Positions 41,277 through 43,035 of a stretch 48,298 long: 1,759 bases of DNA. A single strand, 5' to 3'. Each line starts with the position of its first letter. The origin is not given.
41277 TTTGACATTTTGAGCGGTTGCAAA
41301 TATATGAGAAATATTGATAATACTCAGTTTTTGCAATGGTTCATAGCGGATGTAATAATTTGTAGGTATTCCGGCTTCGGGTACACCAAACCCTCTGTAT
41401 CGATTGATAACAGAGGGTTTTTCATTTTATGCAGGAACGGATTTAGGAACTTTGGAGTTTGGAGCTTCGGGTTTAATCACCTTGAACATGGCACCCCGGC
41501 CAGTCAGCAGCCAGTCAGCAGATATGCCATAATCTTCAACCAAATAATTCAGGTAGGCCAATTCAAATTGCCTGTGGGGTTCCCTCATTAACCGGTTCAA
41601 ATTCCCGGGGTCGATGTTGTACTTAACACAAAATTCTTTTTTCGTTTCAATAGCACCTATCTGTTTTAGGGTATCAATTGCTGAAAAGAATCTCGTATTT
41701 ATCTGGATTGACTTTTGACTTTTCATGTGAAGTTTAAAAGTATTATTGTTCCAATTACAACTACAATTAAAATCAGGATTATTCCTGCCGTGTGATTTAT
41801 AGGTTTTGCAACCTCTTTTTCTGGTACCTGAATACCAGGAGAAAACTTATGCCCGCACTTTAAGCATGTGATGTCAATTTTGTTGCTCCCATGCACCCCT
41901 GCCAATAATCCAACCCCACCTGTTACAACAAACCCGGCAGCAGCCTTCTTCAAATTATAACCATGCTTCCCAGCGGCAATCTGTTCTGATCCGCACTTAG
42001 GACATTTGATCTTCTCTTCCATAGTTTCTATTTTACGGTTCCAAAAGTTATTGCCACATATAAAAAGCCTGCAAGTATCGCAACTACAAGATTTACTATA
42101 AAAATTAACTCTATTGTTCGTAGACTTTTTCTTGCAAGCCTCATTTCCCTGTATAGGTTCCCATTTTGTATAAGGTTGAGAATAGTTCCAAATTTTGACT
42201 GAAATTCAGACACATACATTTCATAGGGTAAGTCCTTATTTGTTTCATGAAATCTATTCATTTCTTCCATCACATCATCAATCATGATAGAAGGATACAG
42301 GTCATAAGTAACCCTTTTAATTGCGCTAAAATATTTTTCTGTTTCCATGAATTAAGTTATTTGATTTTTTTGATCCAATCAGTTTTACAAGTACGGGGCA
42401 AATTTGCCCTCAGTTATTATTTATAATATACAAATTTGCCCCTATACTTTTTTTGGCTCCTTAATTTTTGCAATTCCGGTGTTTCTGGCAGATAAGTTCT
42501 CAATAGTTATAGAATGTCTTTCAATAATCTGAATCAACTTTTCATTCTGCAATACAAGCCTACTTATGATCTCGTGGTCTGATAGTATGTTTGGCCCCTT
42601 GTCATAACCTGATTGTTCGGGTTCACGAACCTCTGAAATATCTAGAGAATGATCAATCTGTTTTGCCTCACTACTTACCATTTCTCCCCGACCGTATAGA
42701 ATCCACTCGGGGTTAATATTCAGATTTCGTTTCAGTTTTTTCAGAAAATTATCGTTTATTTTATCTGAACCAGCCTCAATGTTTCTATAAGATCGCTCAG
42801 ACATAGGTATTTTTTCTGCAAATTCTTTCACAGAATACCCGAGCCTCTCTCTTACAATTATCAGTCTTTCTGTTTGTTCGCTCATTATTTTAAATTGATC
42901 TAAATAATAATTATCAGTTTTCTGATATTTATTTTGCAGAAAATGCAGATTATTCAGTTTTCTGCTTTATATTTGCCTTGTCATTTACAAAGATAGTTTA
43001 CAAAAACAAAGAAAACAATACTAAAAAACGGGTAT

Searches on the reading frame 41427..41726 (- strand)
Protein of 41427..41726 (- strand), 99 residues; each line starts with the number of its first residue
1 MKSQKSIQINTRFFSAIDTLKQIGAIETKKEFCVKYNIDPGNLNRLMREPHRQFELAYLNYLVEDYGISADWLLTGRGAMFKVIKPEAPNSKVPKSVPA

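Call 9: search_protein_families(library=pfam, proteins=[window:41427-41726:-], max_evalue=0.01)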
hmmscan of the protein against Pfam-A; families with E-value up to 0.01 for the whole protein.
window:41427-41726:- (99 aa): 0 families

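Call 35: search_protein_families(library=phrogs, proteins=[window:41427-41726:-], max_evalue=0.001)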
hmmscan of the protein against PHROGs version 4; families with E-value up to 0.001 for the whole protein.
window:41427-41726:- (99 aa): 1 family
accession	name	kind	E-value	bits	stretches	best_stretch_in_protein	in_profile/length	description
phrog_9710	-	unknown function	3.2e-25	89.1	1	1-87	2-89/95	-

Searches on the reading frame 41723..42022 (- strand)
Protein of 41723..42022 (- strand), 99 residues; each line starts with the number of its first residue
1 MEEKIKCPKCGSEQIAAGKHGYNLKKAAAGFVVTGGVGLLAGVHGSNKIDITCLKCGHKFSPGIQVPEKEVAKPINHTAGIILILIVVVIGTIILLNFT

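Call 9: search_protein_families(library=pfam, proteins=[window:41723-42022:-], max_evalue=0.01)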
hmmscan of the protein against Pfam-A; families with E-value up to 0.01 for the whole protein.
window:41723-42022:- (99 aa): 9 families
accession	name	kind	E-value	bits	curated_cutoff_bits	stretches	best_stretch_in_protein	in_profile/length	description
PF23470.1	Zn_ribbon_PF0610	-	0.0011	19.1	26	0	52-68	3-19/39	PF0610 rubredoxin-like zinc beta-ribbon domain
PF13248.11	Zn_ribbon_3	-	0.0013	18.6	27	0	4-12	2-10/26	zinc-ribbon domain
PF09723.15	Zn_ribbon_8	-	0.0023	18.4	34.4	0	3-14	25-36/41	Zinc ribbon domain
PF01096.23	Zn_ribbon_TFIIS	-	0.0034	17.6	21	0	51-60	29-38/39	Transcription factor S-II (TFIIS)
PF08271.17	Zn_Ribbon_TF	-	0.0039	17.2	29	0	6-15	2-11/43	TFIIB zinc-binding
PF13717.11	Zn_ribbon_4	-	0.0042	17.4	30.3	0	48-60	23-35/36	zinc-ribbon domain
PF22191.2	IBR_1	-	0.0063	16.8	27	0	49-60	20-31/47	IBR domain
PF10601.15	zf-LITAF-like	-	0.0084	16.7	23.8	0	3-59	4-65/70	LITAF-like zinc ribbon domain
PF01667.23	Ribosomal_S27e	-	0.0087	16.2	24.5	0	4-15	7-18/55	Ribosomal protein S27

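Call 35: search_protein_families(library=phrogs, proteins=[window:41723-42022:-], max_evalue=0.001)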
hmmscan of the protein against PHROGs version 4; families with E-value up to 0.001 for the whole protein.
window:41723-42022:- (99 aa): 8 families
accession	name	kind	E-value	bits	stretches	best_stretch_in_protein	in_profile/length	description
phrog_2546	-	unknown function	1.6e-20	75.1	1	2-61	120-179/180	-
phrog_3845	-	unknown function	6e-13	50.1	1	3-61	153-213/216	-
phrog_24502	-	other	6.2e-12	46.9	1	1-60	110-174/177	zinc-finger domain protein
phrog_6837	-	unknown function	4.3e-09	37.8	1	2-60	68-130/134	-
phrog_37018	-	unknown function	4.9e-08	34.3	1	3-60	92-153/157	-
phrog_9859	-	unknown function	1.9e-05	25.8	1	4-60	53-113/116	-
phrog_2242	-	unknown function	0.00022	22.3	1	5-60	133-193/197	-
phrog_5602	-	unknown function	0.0009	19.9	0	3-15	17-29/60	-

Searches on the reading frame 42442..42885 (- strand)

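Call 8: search_protein_families(library=pfam, proteins=[window:42442-42885:-], max_evalue=0.01)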
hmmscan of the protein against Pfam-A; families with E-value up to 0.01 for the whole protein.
window:42442-42885:- (147 aa): 3 families
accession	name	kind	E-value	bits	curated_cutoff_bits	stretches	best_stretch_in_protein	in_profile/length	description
PF01381.28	HTH_3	-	2.7e-08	34.2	23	1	11-62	4-55/55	Helix-turn-helix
PF12844.13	HTH_19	-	9.5e-07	29.1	30.2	1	6-67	2-63/64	Helix-turn-helix domain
PF13560.12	HTH_31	-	0.0021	18.8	27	1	10-44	8-43/64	Helix-turn-helix domain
